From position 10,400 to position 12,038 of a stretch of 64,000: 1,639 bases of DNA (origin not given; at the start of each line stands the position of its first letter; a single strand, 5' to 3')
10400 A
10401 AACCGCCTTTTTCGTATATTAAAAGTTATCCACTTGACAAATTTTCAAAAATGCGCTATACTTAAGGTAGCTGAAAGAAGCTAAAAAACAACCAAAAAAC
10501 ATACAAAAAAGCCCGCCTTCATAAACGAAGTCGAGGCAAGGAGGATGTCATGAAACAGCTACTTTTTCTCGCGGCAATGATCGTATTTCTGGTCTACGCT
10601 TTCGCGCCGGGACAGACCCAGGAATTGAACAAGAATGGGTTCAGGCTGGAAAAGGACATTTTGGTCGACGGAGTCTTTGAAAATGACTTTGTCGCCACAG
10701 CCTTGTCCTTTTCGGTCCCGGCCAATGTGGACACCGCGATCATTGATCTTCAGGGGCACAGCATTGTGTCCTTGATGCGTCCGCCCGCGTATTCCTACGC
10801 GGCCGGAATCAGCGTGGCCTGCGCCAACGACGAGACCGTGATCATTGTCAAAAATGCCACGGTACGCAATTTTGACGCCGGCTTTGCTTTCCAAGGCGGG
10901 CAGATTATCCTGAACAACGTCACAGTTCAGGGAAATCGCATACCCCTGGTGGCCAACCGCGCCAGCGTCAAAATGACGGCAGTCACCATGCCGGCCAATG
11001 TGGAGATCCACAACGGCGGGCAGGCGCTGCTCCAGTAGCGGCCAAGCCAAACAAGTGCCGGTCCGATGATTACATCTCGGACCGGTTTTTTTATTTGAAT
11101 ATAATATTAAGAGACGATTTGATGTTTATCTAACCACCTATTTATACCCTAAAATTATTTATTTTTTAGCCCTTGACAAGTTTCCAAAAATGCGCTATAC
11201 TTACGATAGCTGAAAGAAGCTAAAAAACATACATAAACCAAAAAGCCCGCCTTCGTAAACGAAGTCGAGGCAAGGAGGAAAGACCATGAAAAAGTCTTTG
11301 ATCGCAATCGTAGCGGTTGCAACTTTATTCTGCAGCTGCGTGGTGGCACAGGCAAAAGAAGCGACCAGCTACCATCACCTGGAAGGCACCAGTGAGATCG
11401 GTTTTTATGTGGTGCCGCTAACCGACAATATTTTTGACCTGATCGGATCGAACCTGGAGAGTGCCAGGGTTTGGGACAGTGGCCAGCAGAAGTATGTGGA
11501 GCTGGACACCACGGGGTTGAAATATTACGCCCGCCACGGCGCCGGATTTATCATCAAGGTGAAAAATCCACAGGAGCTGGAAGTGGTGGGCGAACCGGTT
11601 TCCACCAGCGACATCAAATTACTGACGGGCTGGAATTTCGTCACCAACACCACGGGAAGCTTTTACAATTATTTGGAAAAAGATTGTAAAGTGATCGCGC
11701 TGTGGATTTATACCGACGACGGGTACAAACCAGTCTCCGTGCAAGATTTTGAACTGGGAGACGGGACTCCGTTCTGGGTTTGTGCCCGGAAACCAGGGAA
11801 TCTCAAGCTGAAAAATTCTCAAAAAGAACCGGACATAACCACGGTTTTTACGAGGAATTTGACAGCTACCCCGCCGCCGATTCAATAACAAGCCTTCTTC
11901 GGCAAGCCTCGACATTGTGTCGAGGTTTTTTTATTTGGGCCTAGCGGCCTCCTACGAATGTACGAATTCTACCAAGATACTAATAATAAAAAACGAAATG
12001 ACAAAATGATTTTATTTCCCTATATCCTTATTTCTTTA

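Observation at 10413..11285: Duplicated promoter-plus-leader module drives two unrelated GC-rich secreted proteins; a third promoter copy drives only a 20-codon ORF or sRNA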

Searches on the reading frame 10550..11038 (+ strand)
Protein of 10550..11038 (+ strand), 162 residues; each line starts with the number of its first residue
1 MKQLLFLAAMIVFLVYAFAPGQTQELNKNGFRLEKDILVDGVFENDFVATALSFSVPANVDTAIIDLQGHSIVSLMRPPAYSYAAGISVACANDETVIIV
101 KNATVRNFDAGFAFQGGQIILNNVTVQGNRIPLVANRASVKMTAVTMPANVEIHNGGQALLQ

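Call 12: search_protein_families(library=pfam, proteins=[window:10550-11038:+], max_evalue=0.1)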
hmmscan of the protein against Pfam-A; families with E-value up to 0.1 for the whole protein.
window:10550-11038:+ (162 aa): 0 families

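Call 16: find_encoding_contigs(protein=window:10550-11035:+, flank=3000, max_places=10)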
Protein window:10550-11035:+ (162 aa): 2 contigs read that carry it; 1 place shown.
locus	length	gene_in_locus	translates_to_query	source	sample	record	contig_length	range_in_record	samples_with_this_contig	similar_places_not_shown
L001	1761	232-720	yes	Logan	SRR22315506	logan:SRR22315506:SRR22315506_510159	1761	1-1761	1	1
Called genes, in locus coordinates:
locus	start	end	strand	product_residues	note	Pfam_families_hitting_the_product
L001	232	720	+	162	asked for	-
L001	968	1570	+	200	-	-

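Call 19: find_homologous_proteins(query=window:10550-11035:+)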
Query window:10550-11035:+ (162 aa): 1 proteins with E <= 0.001 among 44 candidates.
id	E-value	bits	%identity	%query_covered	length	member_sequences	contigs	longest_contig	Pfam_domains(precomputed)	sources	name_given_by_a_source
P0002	5.4e-98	343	100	100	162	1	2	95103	-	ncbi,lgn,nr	ncbi:MAG: hypothetical protein PHT40_02105 [Patescibacteria group bacterium]|nr:hypothetical protein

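Call 66: predict_structure(protein=window:10550-11035:+)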
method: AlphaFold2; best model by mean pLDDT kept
length: 162 residues; sequences in the alignment: 1
mean_pLDDT: 51.9   pTM: 0.47
mean pLDDT of the five models: 51.9, 49.4, 47.2, 36.9, 34.6
residues with pLDDT >= 90: 0; 70-90: 8; 50-70: 88; < 50: 66
segments of 3 or more residues with pLDDT < 50: 18-52, 69-88
pLDDT, mean of each block of 10 residues (from residue 1): 54 50 33 38 37 51 50 33 40 61 58 58 67 65 70 66 53
secondary structure, 60 per line:
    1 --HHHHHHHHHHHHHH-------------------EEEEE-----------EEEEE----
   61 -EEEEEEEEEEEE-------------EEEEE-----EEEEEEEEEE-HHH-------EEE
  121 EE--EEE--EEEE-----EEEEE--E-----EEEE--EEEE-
elements in order: H3-16 E36-40 E52-56 E62-73 E87-91 E97-106 E118-122 E125-127 E130-133 E139-143 E152-155 E158-161

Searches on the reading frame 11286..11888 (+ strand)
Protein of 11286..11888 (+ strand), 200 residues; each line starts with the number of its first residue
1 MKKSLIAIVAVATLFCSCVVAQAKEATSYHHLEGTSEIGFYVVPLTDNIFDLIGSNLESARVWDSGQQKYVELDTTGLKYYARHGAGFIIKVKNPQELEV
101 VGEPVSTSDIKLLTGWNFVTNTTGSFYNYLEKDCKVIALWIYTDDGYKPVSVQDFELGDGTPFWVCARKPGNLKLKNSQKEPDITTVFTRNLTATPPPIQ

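Call 12: search_protein_families(library=pfam, proteins=[window:11286-11888:+], max_evalue=0.1)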
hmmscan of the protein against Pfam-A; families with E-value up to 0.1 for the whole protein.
window:11286-11888:+ (200 aa): 0 families

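Call 17: find_encoding_contigs(protein=window:11286-11885:+, flank=3000, max_places=10)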
Protein window:11286-11885:+ (200 aa): 2 contigs read that carry it; 1 place shown.
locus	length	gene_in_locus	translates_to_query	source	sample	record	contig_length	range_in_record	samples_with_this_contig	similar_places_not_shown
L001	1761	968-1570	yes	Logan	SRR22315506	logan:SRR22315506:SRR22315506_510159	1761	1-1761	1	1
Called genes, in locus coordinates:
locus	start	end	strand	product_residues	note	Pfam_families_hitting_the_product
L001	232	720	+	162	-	-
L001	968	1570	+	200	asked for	-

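Call 18: find_homologous_proteins(query=window:11286-11885:+)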
Query window:11286-11885:+ (200 aa): 1 proteins with E <= 0.001 among 67 candidates.
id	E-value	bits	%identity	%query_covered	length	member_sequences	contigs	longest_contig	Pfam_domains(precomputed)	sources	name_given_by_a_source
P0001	2.3e-132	457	100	100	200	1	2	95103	-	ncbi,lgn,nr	ncbi:MAG: hypothetical protein PHT40_02110 [Patescibacteria group bacterium]|nr:hypothetical protein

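Call 67: predict_structure(protein=window:11286-11885:+)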
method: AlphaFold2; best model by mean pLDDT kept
length: 200 residues; sequences in the alignment: 1
mean_pLDDT: 38.0   pTM: 0.34
mean pLDDT of the five models: 38.0, 34.9, 28.8, 28.2, 27.0
residues with pLDDT >= 90: 0; 70-90: 8; 50-70: 29; < 50: 163
segments of 3 or more residues with pLDDT < 50: 1-5, 9-43, 77-79, 87-200
pLDDT, mean of each block of 10 residues (from residue 1): 45 43 30 31 51 54 71 55 51 41 39 25 24 29 31 31 28 28 25 27
secondary structure, 60 per line:
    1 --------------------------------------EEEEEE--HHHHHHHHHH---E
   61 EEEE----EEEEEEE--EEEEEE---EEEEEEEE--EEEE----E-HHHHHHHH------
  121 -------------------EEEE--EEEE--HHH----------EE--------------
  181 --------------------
elements in order: E39-44 H47-56 E60-64 E69-75 E78-83 E87-94 E97-100 H107-114 E140-143 E146-149

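Call 70: search_protein_representatives(protein=window:11286-11885:+)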
Query: 200 residues. Proteins with E-value up to 0.001 (for the whole library): 9; up to 1e-10: 3; up to 1e-30: 1. The best 9 are listed.
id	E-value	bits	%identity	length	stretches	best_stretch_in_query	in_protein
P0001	7.2e-133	456.9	100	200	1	1-200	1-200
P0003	2.7e-12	63.3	37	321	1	27-139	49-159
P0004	4.5e-12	62.5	30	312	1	1-199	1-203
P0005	8.5e-08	48.6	31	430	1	25-151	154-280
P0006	4.6e-07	46.2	33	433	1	35-129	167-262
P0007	6.3e-05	39.2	38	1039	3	31-67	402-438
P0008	6.9e-05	39.1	26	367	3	56-127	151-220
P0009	7.2e-05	39.0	31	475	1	33-171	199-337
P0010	4.3e-04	36.5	30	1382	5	80-125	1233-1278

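Call 72: find_homologous_proteins(query=A4, max_evalue=0.00001)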
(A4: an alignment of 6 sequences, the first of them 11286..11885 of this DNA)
Query A4 (6 sequences) (200 aa, profile of the alignment): 22 proteins with E <= 0.00001 among 4991 candidates.
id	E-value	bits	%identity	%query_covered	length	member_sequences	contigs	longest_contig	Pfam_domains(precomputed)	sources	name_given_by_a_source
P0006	1.7e-146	506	33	46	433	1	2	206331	PF18962.8,PF13860.13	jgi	-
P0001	1.4e-56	210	100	100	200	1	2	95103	-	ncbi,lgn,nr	ncbi:MAG: hypothetical protein PHT40_02110 [Patescibacteria group bacterium]|nr:hypothetical protein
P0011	2.2e-28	118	44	8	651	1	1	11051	PF13715.13,PF02369.23,PF18962.8,PF17802.8,PF13860.13,PF13620.13,PF22904.4,PF17210.10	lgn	-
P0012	8.4e-28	116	-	-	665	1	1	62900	PF09699.16,PF14537.12,PF18962.8,PF13860.13,PF14522.12,PF22113.2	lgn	-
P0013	1.8e-25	108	20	33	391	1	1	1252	PF18962.8,PF13860.13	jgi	jgi:hypothetical protein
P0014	6.1e-25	106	29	29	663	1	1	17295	PF00246.30,PF18962.8,PF13620.13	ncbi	-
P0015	4.3e-24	103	-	-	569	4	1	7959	PF00246.30,PF18962.8,PF13620.13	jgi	jgi:hypothetical protein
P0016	1.0e-22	99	36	19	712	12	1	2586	PF07494.18,PF18962.8,PF14870.13,PF02012.27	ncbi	-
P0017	5.7e-20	90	30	10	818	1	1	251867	PF18962.8,PF00082.28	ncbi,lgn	-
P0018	2.1e-19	88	-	-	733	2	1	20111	PF08126.17,PF01364.25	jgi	jgi:hypothetical protein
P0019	2.9e-18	84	35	9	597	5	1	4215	PF18962.8,PF13860.13,PF00041.28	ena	-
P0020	1.0e-17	83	35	9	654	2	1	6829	PF18962.8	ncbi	ncbi:MAG: T9SS type A sorting domain-containing protein, partial [Balneolales bacterium]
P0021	3.0e-16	78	-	-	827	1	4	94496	PF13715.13,PF00246.30,PF13585.13,PF18962.8,PF13860.13,PF13620.13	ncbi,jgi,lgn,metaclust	metaclust:status=active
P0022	3.0e-16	78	-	-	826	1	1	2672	PF13715.13,PF00246.30,PF13585.13,PF18962.8,PF13860.13,PF13620.13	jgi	-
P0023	3.4e-16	78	-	-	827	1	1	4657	PF13715.13,PF00246.30,PF13585.13,PF18962.8,PF13860.13,PF13620.13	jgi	-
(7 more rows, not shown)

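Call 73: find_encoding_contigs(protein=P0006, flank=4000, max_places=2)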
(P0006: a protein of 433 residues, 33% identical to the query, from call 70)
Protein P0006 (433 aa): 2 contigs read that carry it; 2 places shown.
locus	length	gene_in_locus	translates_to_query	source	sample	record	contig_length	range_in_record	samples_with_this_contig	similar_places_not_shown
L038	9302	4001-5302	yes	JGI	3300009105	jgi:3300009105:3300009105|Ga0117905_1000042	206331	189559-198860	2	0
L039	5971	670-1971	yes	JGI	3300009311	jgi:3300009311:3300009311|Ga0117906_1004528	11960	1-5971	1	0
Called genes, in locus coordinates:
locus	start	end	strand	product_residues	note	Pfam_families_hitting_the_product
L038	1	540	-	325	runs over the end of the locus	PF18884:TSP3_bac (faint)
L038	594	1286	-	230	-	PF27226:AF_1845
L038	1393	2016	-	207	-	-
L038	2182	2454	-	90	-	-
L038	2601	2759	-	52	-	PF18917:LiaI-LiaF-like_TM1, PF22570:LiaF-TM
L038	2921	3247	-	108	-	-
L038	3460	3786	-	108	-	-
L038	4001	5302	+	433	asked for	PF13860:FlgD_ig, PF18962:Por_Secre_tail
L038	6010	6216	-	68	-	-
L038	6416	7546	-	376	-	PF00579:tRNA-synt_1b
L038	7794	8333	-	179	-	PF02572:CobA_CobO_BtuR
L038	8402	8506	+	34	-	-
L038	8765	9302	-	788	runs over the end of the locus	PF03477:ATP-cone, PF00317:Ribonuc_red_lgN, PF02867:Ribonuc_red_lgC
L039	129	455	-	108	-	-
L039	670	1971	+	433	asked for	PF13860:FlgD_ig, PF18962:Por_Secre_tail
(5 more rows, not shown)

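Call 77: find_encoding_contigs(protein=P0004, flank=1500, max_places=3)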
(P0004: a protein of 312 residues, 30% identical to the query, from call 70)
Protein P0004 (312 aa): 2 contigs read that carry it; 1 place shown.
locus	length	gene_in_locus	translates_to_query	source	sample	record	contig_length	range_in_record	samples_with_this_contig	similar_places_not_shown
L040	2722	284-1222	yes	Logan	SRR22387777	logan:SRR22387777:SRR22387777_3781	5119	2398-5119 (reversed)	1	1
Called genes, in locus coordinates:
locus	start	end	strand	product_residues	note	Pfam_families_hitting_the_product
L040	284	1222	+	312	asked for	PF18962:Por_Secre_tail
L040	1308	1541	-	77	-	-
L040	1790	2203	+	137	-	PF00072:Response_reg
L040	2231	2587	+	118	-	PF00072:Response_reg (weak)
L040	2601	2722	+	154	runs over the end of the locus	-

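Call 78: find_encoding_contigs(protein=P0003, flank=1500, max_places=3)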
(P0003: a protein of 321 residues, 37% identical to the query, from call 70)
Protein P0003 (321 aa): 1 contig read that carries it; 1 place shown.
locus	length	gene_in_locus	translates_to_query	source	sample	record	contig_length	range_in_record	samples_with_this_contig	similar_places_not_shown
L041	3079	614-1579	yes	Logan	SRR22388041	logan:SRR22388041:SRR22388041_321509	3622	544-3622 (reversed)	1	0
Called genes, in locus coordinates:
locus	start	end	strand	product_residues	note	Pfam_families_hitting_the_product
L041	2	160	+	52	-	?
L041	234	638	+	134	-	-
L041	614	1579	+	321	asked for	PF13585:CHU_C (weak), PF13860:FlgD_ig, PF18962:Por_Secre_tail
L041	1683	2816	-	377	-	PF13173:AAA_14, PF13401:AAA_22 (faint), PF13635:DUF4143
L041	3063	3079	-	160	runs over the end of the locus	-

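Call 88: find_encoding_contigs(protein=P0004, flank=6000, max_places=5)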
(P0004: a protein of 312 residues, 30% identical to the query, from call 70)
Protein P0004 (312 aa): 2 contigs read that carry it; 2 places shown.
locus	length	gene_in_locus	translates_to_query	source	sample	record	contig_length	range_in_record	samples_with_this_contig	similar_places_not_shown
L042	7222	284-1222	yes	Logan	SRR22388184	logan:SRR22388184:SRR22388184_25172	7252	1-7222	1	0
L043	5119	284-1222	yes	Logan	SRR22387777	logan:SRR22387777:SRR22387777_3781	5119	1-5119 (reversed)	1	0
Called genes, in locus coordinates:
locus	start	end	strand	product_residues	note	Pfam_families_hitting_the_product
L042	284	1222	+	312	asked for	PF18962:Por_Secre_tail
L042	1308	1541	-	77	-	-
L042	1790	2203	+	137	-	PF00072:Response_reg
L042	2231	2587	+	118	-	PF00072:Response_reg (weak)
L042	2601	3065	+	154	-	-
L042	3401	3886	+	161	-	-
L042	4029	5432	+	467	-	-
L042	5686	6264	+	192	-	-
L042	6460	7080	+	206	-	-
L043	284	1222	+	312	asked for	PF18962:Por_Secre_tail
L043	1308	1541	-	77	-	-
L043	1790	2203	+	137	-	PF00072:Response_reg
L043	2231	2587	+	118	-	PF00072:Response_reg (weak)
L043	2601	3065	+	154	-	-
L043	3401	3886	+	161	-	-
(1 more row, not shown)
